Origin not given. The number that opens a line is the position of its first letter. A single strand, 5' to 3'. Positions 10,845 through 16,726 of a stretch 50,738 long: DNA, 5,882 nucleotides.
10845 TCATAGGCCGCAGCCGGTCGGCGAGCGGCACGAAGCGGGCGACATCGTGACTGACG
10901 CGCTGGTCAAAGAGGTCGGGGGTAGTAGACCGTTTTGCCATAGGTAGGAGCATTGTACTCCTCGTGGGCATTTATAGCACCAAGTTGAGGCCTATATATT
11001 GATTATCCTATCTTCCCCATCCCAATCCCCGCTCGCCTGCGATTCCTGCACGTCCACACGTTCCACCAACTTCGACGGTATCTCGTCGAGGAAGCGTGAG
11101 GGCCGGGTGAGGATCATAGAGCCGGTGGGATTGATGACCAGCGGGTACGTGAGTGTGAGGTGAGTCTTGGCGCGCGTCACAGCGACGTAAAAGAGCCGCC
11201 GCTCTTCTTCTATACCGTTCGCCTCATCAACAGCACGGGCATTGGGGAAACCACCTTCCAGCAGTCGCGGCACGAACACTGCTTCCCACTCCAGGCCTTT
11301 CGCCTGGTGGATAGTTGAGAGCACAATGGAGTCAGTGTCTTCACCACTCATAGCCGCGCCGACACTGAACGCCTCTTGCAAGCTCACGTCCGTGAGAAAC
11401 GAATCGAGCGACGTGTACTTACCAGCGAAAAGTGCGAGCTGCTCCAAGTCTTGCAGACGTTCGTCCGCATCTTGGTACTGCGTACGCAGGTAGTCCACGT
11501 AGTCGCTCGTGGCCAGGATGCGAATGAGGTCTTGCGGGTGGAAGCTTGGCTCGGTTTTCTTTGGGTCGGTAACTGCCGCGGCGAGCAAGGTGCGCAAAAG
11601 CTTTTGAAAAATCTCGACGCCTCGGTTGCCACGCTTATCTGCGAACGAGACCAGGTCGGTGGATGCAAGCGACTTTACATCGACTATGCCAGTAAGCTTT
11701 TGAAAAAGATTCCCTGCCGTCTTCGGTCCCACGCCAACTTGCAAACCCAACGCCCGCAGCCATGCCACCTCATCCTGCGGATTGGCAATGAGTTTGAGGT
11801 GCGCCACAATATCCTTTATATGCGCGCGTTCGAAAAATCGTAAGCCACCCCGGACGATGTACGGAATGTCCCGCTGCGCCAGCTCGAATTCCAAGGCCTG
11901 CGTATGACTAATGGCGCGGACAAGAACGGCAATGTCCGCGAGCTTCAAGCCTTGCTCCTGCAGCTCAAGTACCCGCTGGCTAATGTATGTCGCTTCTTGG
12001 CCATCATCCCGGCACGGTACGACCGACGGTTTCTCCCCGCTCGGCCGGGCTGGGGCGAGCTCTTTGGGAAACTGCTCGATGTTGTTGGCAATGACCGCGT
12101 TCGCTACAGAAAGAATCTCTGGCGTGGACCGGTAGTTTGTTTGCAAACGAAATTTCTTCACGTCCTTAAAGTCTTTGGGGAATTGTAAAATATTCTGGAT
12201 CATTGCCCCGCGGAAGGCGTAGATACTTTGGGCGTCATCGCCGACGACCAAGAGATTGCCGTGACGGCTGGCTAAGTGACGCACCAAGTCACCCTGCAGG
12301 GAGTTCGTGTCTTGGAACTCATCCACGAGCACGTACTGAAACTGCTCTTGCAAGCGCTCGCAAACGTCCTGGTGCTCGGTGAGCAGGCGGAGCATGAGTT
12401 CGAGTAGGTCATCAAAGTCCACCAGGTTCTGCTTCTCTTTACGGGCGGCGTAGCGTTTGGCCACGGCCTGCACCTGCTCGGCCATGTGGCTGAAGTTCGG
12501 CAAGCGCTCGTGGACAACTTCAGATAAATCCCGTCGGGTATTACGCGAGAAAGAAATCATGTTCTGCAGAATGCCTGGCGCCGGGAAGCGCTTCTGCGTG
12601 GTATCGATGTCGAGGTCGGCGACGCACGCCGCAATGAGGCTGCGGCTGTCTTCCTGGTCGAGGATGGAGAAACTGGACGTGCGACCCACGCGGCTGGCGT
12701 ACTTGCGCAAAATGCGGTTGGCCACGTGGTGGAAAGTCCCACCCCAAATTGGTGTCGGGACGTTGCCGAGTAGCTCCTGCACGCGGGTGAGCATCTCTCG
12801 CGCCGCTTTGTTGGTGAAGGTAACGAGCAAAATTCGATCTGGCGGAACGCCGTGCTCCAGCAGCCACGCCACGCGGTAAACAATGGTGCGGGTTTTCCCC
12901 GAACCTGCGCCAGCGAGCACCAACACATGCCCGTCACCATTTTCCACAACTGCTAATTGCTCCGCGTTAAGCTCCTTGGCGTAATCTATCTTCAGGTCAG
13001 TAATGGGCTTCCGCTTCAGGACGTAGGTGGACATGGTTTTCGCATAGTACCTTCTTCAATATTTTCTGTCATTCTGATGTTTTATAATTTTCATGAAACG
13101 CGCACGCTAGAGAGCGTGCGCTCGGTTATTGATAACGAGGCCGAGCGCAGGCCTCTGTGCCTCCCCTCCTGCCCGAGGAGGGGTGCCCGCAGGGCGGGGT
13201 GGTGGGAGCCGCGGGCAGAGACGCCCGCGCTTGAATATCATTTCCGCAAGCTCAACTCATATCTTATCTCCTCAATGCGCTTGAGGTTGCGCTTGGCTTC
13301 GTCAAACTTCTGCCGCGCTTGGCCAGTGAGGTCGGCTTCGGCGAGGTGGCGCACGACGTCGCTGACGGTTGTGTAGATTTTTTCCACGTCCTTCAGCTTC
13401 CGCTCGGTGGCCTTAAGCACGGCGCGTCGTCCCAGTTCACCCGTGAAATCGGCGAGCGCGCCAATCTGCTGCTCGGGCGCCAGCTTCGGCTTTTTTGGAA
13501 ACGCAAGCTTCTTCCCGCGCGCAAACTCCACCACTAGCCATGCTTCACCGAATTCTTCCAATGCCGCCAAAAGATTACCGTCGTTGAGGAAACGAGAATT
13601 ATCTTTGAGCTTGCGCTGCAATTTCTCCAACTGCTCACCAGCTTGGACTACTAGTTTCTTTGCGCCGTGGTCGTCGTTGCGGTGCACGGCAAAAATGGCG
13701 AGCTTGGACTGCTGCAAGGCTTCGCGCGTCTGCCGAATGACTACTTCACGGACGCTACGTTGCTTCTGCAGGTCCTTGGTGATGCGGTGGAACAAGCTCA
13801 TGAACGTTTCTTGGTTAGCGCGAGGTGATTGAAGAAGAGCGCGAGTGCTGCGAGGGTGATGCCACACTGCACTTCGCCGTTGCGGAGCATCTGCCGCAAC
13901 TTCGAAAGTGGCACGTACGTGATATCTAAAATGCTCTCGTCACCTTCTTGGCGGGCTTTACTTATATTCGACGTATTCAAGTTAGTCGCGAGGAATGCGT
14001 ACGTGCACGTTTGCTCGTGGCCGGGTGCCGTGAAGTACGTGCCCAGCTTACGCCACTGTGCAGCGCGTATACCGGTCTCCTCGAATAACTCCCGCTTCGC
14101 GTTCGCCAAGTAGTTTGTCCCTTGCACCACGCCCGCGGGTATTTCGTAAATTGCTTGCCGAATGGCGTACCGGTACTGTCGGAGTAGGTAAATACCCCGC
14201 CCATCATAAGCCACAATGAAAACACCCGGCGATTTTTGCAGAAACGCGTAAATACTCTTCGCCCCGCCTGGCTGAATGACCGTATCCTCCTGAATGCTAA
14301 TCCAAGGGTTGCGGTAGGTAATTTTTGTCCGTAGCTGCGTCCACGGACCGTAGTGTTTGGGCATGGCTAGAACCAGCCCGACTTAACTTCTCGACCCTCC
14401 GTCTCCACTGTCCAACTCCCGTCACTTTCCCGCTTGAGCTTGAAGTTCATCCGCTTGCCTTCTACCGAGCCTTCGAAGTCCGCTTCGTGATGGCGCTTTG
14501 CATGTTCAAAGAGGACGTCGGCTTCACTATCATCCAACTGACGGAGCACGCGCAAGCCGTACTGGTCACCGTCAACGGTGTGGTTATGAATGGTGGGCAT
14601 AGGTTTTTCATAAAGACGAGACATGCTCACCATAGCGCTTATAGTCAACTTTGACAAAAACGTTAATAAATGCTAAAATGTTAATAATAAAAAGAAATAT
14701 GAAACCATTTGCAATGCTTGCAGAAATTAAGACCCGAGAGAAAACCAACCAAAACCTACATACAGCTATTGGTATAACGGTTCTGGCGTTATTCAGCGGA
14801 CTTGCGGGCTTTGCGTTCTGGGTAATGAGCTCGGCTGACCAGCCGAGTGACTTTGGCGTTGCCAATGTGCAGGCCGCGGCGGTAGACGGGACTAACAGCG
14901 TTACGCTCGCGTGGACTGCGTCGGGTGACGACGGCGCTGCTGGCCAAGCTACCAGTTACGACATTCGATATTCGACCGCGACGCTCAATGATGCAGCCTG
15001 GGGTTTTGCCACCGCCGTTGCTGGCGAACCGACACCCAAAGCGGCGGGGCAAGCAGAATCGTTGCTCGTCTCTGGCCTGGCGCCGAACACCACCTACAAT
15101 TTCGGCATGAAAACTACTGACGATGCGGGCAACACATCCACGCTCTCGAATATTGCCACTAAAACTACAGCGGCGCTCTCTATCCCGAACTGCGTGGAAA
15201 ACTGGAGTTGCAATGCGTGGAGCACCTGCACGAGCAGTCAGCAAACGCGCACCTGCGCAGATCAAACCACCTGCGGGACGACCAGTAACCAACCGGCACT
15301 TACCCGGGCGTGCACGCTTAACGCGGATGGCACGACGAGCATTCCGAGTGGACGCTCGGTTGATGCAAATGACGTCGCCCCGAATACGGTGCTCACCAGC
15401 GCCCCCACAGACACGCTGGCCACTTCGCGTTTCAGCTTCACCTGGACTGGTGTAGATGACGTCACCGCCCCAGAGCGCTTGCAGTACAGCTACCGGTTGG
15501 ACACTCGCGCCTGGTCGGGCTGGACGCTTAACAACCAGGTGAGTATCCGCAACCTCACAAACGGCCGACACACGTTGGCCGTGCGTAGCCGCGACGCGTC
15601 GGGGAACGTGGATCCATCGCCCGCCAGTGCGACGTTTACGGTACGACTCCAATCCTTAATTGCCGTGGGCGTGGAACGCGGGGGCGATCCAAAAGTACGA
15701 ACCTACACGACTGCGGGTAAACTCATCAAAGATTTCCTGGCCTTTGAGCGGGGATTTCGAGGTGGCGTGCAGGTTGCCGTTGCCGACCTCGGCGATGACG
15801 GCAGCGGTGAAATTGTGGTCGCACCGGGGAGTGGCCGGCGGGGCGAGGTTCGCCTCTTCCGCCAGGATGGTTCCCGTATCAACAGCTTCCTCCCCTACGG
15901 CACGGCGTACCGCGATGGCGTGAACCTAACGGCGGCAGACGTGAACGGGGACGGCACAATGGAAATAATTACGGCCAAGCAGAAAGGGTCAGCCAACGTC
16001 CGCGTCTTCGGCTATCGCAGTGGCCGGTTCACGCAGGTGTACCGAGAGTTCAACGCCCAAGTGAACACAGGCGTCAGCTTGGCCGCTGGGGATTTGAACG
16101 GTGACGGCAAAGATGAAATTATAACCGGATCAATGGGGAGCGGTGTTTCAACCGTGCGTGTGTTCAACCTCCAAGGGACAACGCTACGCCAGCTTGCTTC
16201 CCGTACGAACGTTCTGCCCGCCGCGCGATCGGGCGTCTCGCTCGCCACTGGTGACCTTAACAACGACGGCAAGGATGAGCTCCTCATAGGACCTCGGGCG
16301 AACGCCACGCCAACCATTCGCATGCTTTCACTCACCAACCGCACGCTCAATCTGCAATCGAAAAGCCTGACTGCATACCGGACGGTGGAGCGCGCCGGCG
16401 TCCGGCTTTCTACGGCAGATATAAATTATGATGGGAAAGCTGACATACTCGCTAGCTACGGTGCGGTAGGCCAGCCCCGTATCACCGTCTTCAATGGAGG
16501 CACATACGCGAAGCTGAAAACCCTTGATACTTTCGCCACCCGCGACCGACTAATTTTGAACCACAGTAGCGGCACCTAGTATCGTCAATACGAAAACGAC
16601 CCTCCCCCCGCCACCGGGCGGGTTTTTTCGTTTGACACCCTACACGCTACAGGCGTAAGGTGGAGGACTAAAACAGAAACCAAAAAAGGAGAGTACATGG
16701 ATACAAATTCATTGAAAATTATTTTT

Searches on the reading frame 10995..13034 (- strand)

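Call 85: search_protein_families(library=pfam, proteins=[window:10995-13034:-], max_evalue=0.0001)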
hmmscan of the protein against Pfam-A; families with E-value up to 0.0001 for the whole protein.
window:10995-13034:- (680 aa): 7 families
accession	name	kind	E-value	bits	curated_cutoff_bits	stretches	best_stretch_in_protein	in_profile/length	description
PF00580.27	UvrD-helicase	-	7.1e-81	272.3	23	1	22-290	1-271/271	UvrD/REP helicase N-terminal domain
PF13361.12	UvrD_C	-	4e-62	211.1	25.6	1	296-630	2-347/350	UvrD-like helicase C-terminal domain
PF13245.12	AAA_19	-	3.4e-22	79.5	25.1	1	34-275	11-134/134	AAA domain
PF13538.12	UvrD_C_2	-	4.4e-12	46.1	27.4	1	570-628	2-51/52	UvrD-like helicase C-terminal domain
PF13604.12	AAA_30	-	6.5e-08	33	27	0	216-304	75-157/191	AAA domain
PF13401.12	AAA_22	-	5e-06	27.3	27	0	33-113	4-80/130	AAA domain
PF01443.25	Viral_helicase1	-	6e-05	23.4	21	0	565-627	178-225/228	Viral superfamily 1 RNA helicase core domain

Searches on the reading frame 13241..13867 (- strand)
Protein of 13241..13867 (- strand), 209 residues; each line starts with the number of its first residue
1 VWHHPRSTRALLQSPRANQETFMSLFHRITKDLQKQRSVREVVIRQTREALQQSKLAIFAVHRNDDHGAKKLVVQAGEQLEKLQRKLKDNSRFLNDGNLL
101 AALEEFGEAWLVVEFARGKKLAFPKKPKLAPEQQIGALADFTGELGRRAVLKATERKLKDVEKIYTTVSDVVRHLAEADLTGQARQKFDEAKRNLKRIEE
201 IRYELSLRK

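Call 85: search_protein_families(library=pfam, proteins=[window:13241-13867:-], max_evalue=0.0001)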
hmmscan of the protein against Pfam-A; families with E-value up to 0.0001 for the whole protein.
window:13241-13867:- (209 aa): 1 family
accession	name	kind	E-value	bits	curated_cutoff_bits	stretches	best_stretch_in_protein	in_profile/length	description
PF01997.21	Translin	-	7.4e-15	55.9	25.9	1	39-209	2-205/205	Translin family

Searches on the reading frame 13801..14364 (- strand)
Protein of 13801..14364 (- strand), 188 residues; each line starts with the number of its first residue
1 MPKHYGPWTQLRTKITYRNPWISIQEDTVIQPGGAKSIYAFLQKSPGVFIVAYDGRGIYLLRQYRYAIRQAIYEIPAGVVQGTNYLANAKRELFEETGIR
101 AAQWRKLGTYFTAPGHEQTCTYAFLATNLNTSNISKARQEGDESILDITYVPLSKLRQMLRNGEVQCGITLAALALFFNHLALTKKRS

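Call 85: search_protein_families(library=pfam, proteins=[window:13801-14364:-], max_evalue=0.0001)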
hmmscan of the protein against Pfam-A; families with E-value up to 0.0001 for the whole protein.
window:13801-14364:- (188 aa): 1 family
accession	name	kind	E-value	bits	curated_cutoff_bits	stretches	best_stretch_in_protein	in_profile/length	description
PF00293.34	NUDIX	-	1e-12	48.7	21.1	1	46-158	4-121/134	NUDIX domain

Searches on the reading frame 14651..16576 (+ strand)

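Call 85: search_protein_families(library=pfam, proteins=[window:14651-16576:+], max_evalue=0.0001)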
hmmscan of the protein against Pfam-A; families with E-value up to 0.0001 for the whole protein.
window:14651-16576:+ (642 aa): 7 families
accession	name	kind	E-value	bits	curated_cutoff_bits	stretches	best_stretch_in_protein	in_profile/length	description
PF01839.29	FG-GAP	-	3.4e-21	75.1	22.1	2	474-498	2-26/37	FG-GAP repeat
PF13517.12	FG-GAP_3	-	6.1e-21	75.2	26.9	2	430-491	1-60/61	FG-GAP-like repeat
PF00041.27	fn3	-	3.5e-08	34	25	1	72-168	5-80/84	Fibronectin type III domain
PF00404.24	Dockerin_1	-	1.8e-05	25.3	22.9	0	422-437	29-44/57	Dockerin type I domain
PF25292.1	Beta-prop_CGLA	-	3.7e-05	23.8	26.8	0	530-604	190-265/316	Lambda-carrageenase beta-propeller domain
PF07495.19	Y_Y_Y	-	6.2e-05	23.3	26.6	0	273-331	4-64/65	Y_Y_Y domain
PF14783.12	BBS2_Mid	-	9e-05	23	27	0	424-451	81-108/108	Ciliary BBSome complex subunit 2, middle region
